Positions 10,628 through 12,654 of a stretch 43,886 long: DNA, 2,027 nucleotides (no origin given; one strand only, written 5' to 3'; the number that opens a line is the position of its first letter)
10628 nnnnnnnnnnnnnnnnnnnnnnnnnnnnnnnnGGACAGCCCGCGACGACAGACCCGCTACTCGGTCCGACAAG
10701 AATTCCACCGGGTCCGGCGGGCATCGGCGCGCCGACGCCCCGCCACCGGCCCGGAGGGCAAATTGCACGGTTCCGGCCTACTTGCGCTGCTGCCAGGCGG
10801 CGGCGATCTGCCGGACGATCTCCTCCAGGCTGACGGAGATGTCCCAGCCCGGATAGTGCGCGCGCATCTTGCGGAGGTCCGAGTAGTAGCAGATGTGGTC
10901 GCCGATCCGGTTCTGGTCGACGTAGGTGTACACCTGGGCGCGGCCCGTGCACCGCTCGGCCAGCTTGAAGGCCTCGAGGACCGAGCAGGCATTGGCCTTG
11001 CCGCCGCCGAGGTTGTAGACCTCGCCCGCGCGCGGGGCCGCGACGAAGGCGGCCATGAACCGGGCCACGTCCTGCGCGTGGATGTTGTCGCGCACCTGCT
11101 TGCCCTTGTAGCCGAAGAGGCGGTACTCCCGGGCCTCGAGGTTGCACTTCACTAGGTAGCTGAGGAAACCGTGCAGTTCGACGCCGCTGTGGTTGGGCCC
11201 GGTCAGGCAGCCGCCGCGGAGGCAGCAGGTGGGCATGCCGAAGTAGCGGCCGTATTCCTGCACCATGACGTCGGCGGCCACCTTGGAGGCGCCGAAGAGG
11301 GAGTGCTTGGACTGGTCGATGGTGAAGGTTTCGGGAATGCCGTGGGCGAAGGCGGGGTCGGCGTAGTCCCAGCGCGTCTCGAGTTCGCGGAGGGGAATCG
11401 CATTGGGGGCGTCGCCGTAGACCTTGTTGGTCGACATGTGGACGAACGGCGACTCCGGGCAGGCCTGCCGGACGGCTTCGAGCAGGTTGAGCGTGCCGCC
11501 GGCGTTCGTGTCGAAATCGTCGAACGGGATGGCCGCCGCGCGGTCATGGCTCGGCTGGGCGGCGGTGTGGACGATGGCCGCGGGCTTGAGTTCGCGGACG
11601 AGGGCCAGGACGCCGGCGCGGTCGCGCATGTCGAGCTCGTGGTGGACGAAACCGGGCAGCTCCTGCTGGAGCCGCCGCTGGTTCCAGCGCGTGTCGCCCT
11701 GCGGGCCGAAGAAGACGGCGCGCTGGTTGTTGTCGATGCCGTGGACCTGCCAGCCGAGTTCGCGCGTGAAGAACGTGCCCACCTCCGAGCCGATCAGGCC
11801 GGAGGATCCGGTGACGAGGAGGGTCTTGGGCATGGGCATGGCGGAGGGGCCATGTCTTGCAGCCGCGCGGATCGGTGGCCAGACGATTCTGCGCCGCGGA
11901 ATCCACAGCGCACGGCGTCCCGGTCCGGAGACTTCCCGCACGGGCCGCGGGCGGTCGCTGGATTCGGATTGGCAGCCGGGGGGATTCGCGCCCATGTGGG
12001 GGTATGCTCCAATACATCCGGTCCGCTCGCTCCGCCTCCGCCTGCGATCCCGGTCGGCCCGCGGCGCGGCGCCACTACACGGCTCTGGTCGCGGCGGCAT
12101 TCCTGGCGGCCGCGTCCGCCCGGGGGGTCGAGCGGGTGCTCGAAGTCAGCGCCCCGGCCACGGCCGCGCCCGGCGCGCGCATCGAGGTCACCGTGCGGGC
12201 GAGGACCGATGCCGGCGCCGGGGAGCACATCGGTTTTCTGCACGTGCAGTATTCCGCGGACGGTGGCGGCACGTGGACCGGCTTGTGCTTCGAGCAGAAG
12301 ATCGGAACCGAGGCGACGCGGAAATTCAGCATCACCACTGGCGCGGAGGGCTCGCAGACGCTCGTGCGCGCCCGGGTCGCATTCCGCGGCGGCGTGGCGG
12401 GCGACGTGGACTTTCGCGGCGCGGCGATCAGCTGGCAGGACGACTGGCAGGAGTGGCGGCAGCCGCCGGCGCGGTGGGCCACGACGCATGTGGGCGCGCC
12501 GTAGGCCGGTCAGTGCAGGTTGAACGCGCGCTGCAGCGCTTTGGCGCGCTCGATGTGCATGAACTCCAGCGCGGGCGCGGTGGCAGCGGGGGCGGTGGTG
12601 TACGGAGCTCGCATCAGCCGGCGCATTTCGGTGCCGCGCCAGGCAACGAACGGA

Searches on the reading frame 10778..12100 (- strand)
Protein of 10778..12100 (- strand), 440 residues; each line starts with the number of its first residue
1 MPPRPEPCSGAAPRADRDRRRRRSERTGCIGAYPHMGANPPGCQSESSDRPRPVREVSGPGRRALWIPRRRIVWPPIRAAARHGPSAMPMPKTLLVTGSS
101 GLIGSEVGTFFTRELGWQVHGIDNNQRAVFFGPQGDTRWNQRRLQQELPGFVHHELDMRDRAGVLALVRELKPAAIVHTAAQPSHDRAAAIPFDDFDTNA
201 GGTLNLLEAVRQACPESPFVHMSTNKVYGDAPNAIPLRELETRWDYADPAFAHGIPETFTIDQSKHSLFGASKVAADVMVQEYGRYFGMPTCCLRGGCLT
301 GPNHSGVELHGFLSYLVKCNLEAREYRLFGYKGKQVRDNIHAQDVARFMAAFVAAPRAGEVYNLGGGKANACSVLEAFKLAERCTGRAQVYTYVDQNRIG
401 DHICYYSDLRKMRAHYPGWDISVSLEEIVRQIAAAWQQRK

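Call 8: search_protein_families(library=pfam, max_evalue=0.01, proteins=[window:10778-12100:-])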
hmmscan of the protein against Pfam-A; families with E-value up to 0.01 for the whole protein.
window:10778-12100:- (440 aa): 5 families
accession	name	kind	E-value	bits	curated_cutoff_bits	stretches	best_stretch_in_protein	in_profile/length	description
PF01370.27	Epimerase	-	4.9e-38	131.3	20.9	1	95-365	2-240/240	NAD dependent epimerase/dehydratase family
PF16363.11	GDP_Man_Dehyd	-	1.4e-30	107.4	27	1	95-431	1-331/332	GDP-mannose 4,6 dehydratase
PF04321.23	RmlD_sub_bind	-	5.6e-11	42.5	27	1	93-229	2-106/287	RmlD substrate binding domain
PF07993.18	NAD_binding_4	-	9.4e-07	28.7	20.1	1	175-322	91-231/258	Male sterility protein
PF02719.21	Polysacc_synt_2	-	6.7e-06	25.9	20.2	1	94-227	1-131/293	Polysaccharide biosynthesis protein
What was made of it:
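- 10778..11839 (-): SDR-type sugar-nucleotide epimerase/dehydratase (353 aa), a conserved neighbour downstream of A. Pfam Epimerase 4.9e-38 (call 8).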

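Call 56: search_protein_families(library=ncbifam, max_evalue=0.001, proteins=[window:10778-11839:-])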
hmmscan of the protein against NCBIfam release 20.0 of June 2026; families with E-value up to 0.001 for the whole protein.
window:10778-11839:- (353 aa): 13 families
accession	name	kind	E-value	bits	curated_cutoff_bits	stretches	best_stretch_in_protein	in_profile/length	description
TIGR01181.1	dTDP_gluc_dehyt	equivalog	1.1e-30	106.9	365.1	1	7-347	2-309/321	dTDP-glucose 4,6-dehydratase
NF007490.0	PRK10084.1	subfamily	2.9e-24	85.7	649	1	7-343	3-328/361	dTDP-glucose 4,6-dehydratase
TIGR01179.1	galE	equivalog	8e-23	80.8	262.3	1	7-352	2-327/332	UDP-glucose 4-epimerase GalE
NF007582.0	PRK10217.1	equivalog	3.7e-19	69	698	1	5-334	2-299/355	dTDP-glucose 4,6-dehydratase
NF007956.0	PRK10675.1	subfamily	4.4e-17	62.2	394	1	7-352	3-331/338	UDP-glucose 4-epimerase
TIGR02622.1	CDP_4_6_dhtase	equivalog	8.1e-16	58.1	278.45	1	5-153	5-145/352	CDP-glucose 4,6-dehydratase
TIGR04180.1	EDH_00030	hypoth_equivalog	9.5e-13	47.9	475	1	8-311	2-268/297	NAD-dependent 4,6-dehydratase LegB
TIGR01214.1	rmlD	equivalog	4.4e-10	39.1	224.05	1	6-141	1-104/285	dTDP-4-dehydrorhamnose reductase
TIGR01472.1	gmd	equivalog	1.8e-09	37.3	415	1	6-152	2-145/342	GDP-mannose 4,6-dehydratase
TIGR02197.1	heptose_epim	equivalog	3.6e-09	36.2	274.6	1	7-290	1-254/316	ADP-glyceromanno-heptose 6-epimerase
NF041015.1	UDPsulfquin_syn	equivalog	1.4e-05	24.2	575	1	65-149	69-156/384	UDP-sulfoquinovose synthase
NF043036.1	ErythonDh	equivalog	0.00026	20.3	325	0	66-144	56-132/321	D-erythronate dehydrogenase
NF011728.1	PRK15181.1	equivalog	0.00078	18.5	760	0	4-148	15-152/348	Vi polysaccharide biosynthesis UDP-N-acetylglucosaminuronic acid C-4 epimerase TviC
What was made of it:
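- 10778..11839 (-): No NCBIfam equivalog is reached (call 56).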

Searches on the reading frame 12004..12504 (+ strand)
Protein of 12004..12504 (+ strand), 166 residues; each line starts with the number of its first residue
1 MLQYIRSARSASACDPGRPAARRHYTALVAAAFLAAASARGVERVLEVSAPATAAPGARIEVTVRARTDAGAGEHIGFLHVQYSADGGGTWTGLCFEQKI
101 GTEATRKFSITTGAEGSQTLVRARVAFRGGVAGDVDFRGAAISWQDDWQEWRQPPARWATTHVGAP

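Call 56: search_protein_families(library=ncbifam, max_evalue=0.001, proteins=[window:12004-12504:+])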
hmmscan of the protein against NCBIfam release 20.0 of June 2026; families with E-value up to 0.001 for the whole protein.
window:12004-12504:+ (166 aa): 0 families

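Call 78: search_protein_families(library=pfam, max_evalue=10, proteins=[window:12004-12504:+])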
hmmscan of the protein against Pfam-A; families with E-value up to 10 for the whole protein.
window:12004-12504:+ (166 aa): 3 families
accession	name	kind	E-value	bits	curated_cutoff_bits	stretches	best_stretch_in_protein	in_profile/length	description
PF23619.1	Ig_VWA7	-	0.088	13.5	27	1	45-72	63-90/104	VWA7 Ig-like domain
PF03174.19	CHB_HEX_C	-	0.092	13.1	23.6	1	79-92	35-48/76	Chitobiase/beta-hexosaminidase C-terminal domain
PF02012.26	BNR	-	0.2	12.2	27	1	82-92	1-11/12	BNR/Asp-box repeat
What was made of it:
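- Tried and rejected: C's TM tail as a fused GtrA-like flippase has no support (call 78).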
